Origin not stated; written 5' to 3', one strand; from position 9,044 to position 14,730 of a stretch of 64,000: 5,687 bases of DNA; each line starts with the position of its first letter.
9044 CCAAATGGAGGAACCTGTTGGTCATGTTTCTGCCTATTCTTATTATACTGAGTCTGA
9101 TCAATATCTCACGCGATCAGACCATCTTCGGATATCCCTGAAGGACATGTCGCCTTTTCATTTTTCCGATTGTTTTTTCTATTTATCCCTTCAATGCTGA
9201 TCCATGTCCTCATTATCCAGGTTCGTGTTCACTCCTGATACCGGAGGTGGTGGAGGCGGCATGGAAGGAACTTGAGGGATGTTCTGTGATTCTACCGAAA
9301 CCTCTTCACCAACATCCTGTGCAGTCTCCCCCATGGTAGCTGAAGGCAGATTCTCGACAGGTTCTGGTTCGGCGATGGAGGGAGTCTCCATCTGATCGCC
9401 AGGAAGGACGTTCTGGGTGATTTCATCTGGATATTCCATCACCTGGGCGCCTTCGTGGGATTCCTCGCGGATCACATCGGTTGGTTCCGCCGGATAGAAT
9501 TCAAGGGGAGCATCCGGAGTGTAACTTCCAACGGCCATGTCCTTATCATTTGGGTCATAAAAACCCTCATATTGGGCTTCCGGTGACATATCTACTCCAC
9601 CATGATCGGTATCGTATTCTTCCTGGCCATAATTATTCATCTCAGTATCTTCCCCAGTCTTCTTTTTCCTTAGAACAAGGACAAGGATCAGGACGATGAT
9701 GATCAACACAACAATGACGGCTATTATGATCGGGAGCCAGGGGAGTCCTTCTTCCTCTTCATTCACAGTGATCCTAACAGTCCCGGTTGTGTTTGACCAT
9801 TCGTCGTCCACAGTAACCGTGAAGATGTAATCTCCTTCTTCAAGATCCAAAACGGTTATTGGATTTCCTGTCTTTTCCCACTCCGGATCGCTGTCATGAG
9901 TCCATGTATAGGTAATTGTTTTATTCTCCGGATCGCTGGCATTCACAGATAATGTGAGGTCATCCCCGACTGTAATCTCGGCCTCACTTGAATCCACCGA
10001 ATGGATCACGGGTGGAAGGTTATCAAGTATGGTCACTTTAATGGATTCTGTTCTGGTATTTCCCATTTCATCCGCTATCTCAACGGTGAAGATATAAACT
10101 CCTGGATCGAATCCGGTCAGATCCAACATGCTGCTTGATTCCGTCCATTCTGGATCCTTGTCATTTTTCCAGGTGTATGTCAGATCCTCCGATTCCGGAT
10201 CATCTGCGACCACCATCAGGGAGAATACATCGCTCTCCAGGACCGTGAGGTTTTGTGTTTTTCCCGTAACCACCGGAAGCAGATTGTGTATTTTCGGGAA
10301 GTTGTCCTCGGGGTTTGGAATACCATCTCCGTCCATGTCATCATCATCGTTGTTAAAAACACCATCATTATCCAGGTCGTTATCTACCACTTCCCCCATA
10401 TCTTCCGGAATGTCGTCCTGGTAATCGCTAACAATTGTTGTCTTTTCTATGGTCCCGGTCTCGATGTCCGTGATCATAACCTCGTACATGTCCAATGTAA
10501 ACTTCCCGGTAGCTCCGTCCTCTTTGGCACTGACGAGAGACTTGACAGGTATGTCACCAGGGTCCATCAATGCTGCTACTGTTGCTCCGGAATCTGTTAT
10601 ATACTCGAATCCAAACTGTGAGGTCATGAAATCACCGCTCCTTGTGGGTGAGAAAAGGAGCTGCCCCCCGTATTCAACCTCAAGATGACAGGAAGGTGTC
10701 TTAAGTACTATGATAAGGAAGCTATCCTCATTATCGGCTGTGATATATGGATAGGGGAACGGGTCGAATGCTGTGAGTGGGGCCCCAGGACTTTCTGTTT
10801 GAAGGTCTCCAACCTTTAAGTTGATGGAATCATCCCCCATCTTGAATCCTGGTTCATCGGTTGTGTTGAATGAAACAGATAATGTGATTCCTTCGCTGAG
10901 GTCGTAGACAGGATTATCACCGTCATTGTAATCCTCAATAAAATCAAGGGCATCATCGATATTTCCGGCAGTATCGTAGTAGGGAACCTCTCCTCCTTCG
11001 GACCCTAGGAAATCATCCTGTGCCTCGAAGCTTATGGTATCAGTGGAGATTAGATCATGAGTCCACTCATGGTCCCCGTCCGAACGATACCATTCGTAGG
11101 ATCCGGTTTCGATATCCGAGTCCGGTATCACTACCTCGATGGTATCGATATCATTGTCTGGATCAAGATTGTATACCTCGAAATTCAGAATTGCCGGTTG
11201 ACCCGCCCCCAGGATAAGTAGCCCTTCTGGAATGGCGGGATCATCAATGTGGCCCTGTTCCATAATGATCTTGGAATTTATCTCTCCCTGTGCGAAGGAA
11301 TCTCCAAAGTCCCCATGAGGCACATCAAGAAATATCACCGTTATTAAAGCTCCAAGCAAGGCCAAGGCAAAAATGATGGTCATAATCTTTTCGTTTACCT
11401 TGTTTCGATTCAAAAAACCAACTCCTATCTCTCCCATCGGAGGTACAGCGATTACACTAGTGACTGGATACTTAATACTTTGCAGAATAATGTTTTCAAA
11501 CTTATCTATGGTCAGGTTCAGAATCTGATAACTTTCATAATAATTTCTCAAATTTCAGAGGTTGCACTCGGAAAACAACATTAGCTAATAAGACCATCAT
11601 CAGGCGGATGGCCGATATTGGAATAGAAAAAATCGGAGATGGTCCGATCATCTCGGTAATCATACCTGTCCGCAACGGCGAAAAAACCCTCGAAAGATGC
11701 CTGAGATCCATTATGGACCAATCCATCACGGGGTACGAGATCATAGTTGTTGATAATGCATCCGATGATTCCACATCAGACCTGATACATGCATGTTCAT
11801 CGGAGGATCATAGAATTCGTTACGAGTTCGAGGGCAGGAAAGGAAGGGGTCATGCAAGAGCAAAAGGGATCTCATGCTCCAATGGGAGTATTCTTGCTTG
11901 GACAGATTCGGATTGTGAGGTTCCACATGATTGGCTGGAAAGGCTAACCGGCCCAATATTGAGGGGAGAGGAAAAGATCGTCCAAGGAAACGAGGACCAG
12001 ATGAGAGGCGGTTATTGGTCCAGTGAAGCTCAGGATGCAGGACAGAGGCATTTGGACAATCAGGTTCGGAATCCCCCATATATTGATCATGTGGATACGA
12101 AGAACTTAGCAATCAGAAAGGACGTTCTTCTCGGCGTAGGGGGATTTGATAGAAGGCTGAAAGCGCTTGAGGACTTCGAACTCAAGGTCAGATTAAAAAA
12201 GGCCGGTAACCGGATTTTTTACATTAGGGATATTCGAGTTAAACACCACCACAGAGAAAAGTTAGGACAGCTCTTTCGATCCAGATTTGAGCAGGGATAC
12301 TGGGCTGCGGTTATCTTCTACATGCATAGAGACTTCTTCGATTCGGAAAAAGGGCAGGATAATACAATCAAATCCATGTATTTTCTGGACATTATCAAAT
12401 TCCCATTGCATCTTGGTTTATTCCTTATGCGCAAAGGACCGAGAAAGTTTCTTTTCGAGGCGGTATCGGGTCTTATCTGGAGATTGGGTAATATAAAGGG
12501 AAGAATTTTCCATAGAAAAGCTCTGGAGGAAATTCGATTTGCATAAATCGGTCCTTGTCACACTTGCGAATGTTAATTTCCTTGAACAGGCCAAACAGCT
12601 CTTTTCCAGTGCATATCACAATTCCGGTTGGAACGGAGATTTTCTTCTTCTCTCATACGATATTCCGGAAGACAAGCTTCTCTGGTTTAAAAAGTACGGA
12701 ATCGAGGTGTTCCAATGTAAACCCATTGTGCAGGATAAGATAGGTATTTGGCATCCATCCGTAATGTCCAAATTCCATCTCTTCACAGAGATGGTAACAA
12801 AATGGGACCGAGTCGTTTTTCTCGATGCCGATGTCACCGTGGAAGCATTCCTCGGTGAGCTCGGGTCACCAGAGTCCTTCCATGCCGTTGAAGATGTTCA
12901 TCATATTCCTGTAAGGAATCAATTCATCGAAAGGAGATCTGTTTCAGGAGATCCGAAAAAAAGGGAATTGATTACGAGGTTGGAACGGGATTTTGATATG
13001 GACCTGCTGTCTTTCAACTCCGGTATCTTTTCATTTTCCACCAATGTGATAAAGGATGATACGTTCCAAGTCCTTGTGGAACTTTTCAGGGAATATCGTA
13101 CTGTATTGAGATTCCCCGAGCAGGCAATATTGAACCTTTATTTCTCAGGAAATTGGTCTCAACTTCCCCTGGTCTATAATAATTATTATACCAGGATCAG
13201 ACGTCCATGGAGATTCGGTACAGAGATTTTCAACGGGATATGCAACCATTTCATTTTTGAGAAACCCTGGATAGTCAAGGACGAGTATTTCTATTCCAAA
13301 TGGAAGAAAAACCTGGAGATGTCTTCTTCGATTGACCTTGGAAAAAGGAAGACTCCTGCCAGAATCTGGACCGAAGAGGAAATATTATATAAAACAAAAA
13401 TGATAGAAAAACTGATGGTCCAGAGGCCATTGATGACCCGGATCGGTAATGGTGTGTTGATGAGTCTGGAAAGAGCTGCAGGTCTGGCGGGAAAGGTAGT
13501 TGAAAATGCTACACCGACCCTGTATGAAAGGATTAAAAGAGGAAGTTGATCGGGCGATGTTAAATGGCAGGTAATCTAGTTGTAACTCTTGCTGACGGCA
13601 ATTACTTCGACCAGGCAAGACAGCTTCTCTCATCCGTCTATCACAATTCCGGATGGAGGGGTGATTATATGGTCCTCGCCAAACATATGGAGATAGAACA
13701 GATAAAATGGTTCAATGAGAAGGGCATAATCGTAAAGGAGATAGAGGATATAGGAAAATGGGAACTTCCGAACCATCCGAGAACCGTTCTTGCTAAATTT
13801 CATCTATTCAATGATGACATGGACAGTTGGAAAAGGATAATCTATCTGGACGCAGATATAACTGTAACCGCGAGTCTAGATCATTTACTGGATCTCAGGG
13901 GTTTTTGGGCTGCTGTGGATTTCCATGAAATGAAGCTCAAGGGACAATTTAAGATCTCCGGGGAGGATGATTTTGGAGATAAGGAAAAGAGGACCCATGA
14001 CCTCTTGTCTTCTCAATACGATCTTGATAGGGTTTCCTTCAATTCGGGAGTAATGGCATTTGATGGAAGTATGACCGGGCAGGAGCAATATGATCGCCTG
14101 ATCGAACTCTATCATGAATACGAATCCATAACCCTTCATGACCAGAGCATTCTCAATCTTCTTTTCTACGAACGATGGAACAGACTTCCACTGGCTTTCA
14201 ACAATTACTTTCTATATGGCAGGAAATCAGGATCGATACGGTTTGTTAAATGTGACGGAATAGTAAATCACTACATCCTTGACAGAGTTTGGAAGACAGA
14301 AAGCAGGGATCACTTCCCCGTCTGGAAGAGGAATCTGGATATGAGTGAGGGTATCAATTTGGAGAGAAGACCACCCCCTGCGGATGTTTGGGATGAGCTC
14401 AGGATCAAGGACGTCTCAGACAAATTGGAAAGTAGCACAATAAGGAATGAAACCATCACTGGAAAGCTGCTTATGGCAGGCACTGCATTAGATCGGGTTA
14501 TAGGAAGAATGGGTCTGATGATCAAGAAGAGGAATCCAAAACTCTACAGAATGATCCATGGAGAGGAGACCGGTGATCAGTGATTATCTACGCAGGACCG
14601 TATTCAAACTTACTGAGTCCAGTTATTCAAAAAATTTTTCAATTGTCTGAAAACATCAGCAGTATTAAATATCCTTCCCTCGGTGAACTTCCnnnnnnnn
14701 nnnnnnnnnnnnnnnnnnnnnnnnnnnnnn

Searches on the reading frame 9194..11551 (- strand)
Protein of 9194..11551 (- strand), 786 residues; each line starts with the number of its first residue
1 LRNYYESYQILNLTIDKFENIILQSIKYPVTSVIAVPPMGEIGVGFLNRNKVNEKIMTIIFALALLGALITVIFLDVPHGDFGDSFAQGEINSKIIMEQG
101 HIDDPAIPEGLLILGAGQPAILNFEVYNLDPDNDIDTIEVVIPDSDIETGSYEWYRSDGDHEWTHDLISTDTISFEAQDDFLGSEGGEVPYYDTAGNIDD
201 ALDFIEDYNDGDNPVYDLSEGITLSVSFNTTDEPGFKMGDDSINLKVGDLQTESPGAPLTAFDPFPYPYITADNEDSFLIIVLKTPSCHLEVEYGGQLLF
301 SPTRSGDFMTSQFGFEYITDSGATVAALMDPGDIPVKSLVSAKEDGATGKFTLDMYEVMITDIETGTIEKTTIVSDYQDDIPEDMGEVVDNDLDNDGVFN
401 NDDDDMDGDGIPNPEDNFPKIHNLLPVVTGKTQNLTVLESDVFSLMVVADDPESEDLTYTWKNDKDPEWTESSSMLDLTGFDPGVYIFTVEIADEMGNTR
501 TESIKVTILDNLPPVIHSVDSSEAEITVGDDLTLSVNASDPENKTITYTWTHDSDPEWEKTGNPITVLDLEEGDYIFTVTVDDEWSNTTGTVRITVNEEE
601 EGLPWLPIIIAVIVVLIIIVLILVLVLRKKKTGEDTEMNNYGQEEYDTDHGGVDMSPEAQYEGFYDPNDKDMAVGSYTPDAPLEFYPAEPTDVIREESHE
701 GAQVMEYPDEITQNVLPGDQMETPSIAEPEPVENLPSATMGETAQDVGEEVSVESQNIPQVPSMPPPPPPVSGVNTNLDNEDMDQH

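Call 17: search_protein_families(library=pfam, proteins=[window:9194-11551:-], max_evalue=0.001)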
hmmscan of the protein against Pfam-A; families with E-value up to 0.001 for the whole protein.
window:9194-11551:- (786 aa): 8 families
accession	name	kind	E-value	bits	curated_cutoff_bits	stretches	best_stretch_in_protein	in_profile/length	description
PF22352.2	K319L-like_PKD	-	2.9e-13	50.1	27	2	524-596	5-84/84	K319L-like, PKD domain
PF19077.6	Big_13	-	5e-06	27.4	27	0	435-508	33-100/102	Bacterial Ig-like domain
PF13927.12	Ig_3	-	9.4e-06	26.5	30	0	513-560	1-42/78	Immunoglobulin domain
PF18911.6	PKD_4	-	8.2e-05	23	27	0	513-595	3-84/85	PKD domain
PF07495.19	Y_Y_Y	-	0.00011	22.5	26.6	0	454-507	5-63/65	Y_Y_Y domain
PF00801.26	PKD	-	0.00018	21.9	23.5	0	526-596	11-80/80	PKD domain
PF05345.18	He_PIG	-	0.00019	22.3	24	0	427-508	3-95/96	Putative Ig domain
PF21027.3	Sde0182_C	-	0.00056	20.9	27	0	533-604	3-71/83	Cellulose-binding protein Sde0182, C-terminal domain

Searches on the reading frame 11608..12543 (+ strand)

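Call 17: search_protein_families(library=pfam, proteins=[window:11608-12543:+], max_evalue=0.001)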
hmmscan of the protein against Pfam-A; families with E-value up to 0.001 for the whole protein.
window:11608-12543:+ (312 aa): 4 families
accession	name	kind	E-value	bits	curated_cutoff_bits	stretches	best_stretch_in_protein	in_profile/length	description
PF00535.33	Glycos_transf_2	-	3e-29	102.6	23.3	1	16-141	1-127/168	Glycosyl transferase family 2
PF13641.12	Glyco_tranf_2_3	-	4.1e-16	60.1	27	1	15-227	3-225/230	Glycosyltransferase like family 2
PF10111.15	Glyco_tranf_2_2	-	9.5e-15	55.3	27.3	2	16-113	1-102/276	Glycosyltransferase like family 2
PF13632.12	Glyco_trans_2_3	-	2.6e-07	31.1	27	1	100-224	6-134/198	Glycosyl transferase family group 2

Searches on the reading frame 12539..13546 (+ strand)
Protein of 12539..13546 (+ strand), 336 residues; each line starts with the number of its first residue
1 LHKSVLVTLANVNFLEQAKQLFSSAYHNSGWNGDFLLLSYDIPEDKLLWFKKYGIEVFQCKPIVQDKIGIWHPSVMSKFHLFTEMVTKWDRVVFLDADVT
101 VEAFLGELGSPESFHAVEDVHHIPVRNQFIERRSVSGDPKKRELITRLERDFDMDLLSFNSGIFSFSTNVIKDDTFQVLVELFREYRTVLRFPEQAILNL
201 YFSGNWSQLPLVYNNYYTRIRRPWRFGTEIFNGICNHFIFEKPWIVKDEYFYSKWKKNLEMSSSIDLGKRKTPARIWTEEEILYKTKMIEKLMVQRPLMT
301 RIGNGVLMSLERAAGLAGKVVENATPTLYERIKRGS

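Call 17: search_protein_families(library=pfam, proteins=[window:12539-13546:+], max_evalue=0.001)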
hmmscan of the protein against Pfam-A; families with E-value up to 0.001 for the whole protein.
window:12539-13546:+ (336 aa): 1 family
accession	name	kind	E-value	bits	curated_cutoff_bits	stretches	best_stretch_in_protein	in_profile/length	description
PF01501.26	Glyco_transf_8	-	3.6e-12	46.8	24.3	1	13-244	9-249/253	Glycosyl transferase family 8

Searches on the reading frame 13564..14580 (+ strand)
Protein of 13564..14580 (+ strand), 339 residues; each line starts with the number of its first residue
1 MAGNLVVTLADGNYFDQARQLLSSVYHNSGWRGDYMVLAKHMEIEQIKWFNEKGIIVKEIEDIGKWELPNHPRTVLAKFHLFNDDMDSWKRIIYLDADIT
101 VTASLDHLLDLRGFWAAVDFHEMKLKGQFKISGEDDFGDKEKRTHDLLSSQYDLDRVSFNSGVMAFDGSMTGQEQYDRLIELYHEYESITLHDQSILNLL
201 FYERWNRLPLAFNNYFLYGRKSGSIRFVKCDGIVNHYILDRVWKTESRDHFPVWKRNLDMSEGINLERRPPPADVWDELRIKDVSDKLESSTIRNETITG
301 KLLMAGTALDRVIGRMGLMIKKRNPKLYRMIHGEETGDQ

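Call 91: search_protein_families(library=pfam, proteins=[window:13564-14580:+], max_evalue=0.01)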
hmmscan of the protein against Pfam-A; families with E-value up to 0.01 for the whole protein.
window:13564-14580:+ (339 aa): 1 family
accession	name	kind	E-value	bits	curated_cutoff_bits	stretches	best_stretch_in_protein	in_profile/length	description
PF01501.26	Glyco_transf_8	-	2.2e-17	63.9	24.3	1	7-238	3-243/253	Glycosyl transferase family 8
